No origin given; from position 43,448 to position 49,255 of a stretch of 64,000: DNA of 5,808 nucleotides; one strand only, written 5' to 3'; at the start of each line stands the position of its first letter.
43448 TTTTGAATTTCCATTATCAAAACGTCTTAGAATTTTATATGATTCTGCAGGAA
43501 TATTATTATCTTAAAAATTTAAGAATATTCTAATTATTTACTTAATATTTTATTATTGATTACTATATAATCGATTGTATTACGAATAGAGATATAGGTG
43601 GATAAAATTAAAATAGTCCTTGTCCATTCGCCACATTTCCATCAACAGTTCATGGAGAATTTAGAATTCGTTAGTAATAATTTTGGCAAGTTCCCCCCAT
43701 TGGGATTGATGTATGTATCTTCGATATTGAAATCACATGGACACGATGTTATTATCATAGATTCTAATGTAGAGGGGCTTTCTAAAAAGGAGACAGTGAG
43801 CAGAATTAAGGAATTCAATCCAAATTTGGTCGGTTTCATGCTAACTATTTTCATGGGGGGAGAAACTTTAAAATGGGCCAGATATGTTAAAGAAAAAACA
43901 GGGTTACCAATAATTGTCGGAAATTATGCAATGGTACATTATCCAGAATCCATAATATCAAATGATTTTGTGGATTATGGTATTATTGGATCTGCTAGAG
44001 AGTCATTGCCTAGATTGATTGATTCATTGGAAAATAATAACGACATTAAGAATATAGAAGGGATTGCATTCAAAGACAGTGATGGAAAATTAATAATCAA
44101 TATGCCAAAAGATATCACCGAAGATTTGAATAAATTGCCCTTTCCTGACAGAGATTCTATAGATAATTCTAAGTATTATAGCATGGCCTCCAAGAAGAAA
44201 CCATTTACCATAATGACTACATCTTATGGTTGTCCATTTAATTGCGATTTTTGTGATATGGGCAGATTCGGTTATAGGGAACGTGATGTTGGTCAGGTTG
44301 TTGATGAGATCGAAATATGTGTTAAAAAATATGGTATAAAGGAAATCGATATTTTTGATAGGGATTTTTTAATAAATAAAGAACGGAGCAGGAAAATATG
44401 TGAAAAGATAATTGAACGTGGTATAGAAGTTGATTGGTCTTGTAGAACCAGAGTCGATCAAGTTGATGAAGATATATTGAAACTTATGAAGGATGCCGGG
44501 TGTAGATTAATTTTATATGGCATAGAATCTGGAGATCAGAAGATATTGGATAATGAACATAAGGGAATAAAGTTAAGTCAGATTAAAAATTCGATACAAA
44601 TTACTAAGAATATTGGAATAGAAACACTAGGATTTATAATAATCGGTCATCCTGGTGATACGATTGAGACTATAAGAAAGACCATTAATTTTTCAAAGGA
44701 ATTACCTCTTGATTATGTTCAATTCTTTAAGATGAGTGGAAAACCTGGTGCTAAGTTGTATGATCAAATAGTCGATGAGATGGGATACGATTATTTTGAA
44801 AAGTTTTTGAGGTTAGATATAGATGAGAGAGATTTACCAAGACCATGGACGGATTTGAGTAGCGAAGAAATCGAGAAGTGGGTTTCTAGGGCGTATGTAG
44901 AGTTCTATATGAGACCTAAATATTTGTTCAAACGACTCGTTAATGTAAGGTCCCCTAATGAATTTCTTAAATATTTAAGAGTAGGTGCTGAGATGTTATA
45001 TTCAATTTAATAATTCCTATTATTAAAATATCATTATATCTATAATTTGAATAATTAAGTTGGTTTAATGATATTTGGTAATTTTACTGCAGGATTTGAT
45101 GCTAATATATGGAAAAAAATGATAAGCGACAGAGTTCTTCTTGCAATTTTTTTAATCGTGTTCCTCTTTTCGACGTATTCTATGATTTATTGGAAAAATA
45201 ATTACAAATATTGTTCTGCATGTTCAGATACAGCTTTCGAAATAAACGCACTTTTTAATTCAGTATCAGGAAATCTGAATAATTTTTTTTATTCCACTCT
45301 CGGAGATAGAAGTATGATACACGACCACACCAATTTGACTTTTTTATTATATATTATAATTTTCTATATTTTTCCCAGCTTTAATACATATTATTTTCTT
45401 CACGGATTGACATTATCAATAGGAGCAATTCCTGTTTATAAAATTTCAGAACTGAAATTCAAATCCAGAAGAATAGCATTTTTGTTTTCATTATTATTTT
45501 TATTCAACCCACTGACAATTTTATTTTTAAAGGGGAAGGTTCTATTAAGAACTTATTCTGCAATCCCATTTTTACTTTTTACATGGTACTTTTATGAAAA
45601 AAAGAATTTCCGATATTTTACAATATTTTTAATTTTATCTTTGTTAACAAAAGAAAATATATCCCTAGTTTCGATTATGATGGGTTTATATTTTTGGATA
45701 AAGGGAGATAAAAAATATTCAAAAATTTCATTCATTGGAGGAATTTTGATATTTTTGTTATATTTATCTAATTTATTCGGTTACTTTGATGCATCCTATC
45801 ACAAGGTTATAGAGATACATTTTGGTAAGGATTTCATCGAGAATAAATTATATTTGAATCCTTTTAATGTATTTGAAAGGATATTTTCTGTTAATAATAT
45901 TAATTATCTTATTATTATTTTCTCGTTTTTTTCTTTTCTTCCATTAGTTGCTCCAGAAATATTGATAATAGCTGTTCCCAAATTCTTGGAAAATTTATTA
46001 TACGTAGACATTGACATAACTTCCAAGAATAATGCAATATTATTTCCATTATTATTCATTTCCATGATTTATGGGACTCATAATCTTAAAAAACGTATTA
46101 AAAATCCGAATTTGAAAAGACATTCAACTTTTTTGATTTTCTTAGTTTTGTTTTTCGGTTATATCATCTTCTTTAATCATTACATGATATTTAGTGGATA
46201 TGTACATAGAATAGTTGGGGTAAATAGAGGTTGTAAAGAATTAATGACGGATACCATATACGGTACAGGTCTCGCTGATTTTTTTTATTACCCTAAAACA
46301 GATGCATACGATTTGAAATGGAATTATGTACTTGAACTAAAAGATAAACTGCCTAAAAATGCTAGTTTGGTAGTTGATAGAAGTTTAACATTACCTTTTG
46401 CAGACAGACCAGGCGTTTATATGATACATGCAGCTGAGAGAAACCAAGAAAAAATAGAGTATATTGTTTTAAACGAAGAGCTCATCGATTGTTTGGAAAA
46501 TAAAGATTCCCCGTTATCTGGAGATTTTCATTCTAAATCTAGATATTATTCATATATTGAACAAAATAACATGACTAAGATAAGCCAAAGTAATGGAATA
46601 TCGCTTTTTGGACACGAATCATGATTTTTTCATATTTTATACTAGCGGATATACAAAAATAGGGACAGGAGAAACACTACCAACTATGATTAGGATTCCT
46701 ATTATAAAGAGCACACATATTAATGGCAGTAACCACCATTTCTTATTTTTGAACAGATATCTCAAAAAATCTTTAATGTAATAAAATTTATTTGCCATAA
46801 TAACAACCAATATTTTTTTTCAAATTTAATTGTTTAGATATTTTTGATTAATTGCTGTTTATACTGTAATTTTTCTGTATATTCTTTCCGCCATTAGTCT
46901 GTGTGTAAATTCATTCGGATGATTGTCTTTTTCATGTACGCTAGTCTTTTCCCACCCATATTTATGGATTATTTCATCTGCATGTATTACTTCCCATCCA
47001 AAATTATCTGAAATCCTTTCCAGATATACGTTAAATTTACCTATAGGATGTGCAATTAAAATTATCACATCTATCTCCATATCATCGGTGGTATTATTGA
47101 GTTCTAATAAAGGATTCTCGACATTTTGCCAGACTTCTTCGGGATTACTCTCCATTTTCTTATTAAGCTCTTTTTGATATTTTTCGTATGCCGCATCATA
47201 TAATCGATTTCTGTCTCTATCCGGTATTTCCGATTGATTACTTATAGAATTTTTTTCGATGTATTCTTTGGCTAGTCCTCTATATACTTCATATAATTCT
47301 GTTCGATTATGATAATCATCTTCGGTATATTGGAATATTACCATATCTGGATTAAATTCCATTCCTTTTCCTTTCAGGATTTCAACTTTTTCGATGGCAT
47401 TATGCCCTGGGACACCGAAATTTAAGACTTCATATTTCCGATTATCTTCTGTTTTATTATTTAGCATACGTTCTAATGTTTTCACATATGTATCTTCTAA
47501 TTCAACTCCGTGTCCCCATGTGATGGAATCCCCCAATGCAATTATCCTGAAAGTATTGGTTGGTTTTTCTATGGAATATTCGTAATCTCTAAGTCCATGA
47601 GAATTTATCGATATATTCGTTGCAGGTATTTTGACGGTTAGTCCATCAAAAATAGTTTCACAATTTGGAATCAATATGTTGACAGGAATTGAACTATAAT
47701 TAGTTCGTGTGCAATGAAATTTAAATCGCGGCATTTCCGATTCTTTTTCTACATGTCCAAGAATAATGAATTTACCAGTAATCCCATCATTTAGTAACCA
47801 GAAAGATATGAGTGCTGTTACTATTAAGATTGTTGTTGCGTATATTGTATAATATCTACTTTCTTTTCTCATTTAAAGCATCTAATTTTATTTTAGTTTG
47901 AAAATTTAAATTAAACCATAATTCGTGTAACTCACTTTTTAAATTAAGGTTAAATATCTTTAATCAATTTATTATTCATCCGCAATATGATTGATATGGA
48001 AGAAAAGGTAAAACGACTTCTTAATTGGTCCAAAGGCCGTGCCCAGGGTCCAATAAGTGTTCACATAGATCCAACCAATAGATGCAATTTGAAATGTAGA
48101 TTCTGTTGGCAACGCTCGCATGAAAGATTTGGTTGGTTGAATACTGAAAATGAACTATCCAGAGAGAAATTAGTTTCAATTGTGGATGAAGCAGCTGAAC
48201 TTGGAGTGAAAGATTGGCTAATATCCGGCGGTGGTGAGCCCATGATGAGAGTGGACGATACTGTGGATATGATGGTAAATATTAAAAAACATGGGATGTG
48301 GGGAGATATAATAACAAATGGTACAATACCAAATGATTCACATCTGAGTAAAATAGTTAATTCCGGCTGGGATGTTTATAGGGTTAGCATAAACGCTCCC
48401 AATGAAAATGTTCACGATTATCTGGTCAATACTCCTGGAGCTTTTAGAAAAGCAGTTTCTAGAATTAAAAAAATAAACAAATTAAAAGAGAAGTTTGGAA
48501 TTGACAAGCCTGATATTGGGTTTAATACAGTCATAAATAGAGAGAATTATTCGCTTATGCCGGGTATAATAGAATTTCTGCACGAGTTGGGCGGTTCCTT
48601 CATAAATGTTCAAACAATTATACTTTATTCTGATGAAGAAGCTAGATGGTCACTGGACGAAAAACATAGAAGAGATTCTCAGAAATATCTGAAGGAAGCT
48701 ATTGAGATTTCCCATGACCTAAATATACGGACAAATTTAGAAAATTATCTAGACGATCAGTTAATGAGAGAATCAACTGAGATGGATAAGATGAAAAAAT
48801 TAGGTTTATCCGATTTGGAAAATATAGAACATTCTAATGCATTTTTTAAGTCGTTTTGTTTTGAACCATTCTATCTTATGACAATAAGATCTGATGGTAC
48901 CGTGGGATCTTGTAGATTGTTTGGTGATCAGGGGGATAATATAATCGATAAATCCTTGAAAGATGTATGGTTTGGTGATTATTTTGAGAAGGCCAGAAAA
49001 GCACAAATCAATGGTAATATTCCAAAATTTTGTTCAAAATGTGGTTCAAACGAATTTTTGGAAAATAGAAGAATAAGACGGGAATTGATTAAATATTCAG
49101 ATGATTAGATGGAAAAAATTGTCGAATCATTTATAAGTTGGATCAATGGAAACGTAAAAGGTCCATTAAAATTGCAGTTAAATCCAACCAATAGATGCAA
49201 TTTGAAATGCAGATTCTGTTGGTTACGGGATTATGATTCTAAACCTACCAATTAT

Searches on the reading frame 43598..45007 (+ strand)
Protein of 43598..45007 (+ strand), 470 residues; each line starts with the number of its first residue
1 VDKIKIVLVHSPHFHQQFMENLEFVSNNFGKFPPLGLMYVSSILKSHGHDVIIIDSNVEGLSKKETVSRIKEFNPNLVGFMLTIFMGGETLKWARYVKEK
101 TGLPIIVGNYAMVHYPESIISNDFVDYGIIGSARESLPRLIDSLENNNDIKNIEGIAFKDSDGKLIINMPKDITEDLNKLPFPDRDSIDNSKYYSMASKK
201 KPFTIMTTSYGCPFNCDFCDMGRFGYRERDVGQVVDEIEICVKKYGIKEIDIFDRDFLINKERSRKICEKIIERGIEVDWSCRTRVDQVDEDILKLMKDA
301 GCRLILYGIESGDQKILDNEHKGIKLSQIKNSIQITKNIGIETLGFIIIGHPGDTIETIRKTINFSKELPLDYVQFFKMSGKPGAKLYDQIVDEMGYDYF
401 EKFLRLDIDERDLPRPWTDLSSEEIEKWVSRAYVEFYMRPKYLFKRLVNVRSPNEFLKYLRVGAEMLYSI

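Call 26: search_protein_families(library=pfam, proteins=[window:43598-45007:+], max_evalue=0.001)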
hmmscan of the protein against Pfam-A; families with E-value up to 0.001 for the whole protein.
window:43598-45007:+ (470 aa): 2 families
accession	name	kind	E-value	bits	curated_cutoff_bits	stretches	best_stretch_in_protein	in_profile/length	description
PF04055.27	Radical_SAM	-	8e-22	78.6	29.5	1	207-365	2-165/166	Radical SAM superfamily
PF02310.24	B12-binding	-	2.2e-14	53.7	32.1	1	30-140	10-120/121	B12 binding domain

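Call 30: search_protein_families(library=ncbifam, proteins=[window:43598-45007:+], max_evalue=1e-10)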
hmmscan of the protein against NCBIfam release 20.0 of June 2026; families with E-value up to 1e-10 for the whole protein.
window:43598-45007:+ (470 aa): 18 families
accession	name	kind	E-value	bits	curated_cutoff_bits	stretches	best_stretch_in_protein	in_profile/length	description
TIGR03471.1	HpnJ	equivalog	1.9e-57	195.2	577.6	1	53-466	49-463/472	hopanoid biosynthesis associated radical SAM protein HpnJ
TIGR02026.1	BchE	equivalog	3e-55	188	481.35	1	30-447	18-437/497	magnesium-protoporphyrin IX monomethyl ester anaerobic oxidative cyclase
TIGR04479.1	bcpD_PhpK_rSAM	subfamily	5.5e-42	143.8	600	1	28-368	66-408/504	PhpK family radical SAM P-methyltransferase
NF038361.1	rSAM_Sden_1168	equivalog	2.9e-39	135.1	575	1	32-439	83-517/560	Sden_1168 family B12-binding radical SAM P-methyltransferase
NF050148.1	rSAM_ApyD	equivalog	2.2e-37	128.8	750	1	32-401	23-403/645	RiPP biosynthesis radical SAM protein ApyD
TIGR04385.1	B12_rSAM_cofa1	equivalog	2.3e-36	126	450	1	32-366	18-361/438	B12 lower ligand biosynthesis radical SAM protein BzaD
TIGR04072.2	rSAM_ladder_B12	equivalog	6.3e-35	120.6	360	1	34-372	18-352/443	lipid biosynthesis B12-binding/radical SAM protein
NF033070.1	rSAM_AprD4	equivalog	2.7e-33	115.6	500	1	175-391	168-390/456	AprD4 family radical SAM diol-dehydratase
TIGR04014.1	B12_SAM_MJ_0865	equivalog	1.2e-30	106.7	360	1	36-392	13-359/434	methyl-coenzyme M reductase glutamine C-methyltransferase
TIGR03975.1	rSAM_ocin_1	subfamily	2e-27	96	281.85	1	65-363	119-424/606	RiPP maturation radical SAM C-methyltransferase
TIGR04367.1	HpnR_B12_rSAM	equivalog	7.6e-27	94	650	1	29-385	17-367/490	hopanoid C-3 methylase HpnR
TIGR04295.1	B12_rSAM_oligo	hypoth_equivalog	6e-25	87.8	400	1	34-318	25-310/422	TIGR04295 family B12-binding domain-containing radical SAM protein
TIGR04013.1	B12_SAM_MJ_1487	hypoth_equivalog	4.7e-23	81.6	251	1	58-244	26-195/382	TIGR04013 family B12-binding domain/radical SAM domain-containing protein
NF040542.1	rSAM_RCCLKC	equivalog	5.4e-18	65.3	450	1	25-365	4-346/423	arsinothricin biosynthesis radical SAM protein ArsL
TIGR04190.1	B12_SAM_Ta0216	equivalog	4.4e-17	61.9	500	1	33-371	36-396/554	TIGR04190 family B12-binding domain/radical SAM domain protein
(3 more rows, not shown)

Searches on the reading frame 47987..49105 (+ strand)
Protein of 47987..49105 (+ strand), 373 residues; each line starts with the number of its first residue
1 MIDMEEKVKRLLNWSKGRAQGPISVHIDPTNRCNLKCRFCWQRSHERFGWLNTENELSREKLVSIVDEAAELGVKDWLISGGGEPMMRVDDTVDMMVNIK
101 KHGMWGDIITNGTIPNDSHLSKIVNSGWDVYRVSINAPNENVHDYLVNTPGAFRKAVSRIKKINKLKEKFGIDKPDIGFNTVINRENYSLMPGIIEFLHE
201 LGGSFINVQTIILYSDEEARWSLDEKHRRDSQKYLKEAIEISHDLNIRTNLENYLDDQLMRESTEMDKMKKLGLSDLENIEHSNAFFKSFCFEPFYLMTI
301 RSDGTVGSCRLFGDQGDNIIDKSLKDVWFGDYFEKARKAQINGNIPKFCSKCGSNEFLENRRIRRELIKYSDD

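Call 26: search_protein_families(library=pfam, proteins=[window:47987-49105:+], max_evalue=0.001)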
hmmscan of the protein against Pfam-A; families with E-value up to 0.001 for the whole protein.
window:47987-49105:+ (373 aa): 3 families
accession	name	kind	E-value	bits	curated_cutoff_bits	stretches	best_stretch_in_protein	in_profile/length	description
PF04055.27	Radical_SAM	-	1.9e-21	77.4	29.5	1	29-165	3-138/166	Radical SAM superfamily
PF13186.11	SPASM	-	1.4e-07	32.1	21.5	1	291-352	1-66/67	Iron-sulfur cluster-binding domain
PF13353.11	Fer4_12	-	0.00046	20.9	22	1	32-110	14-88/137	4Fe-4S single cluster domain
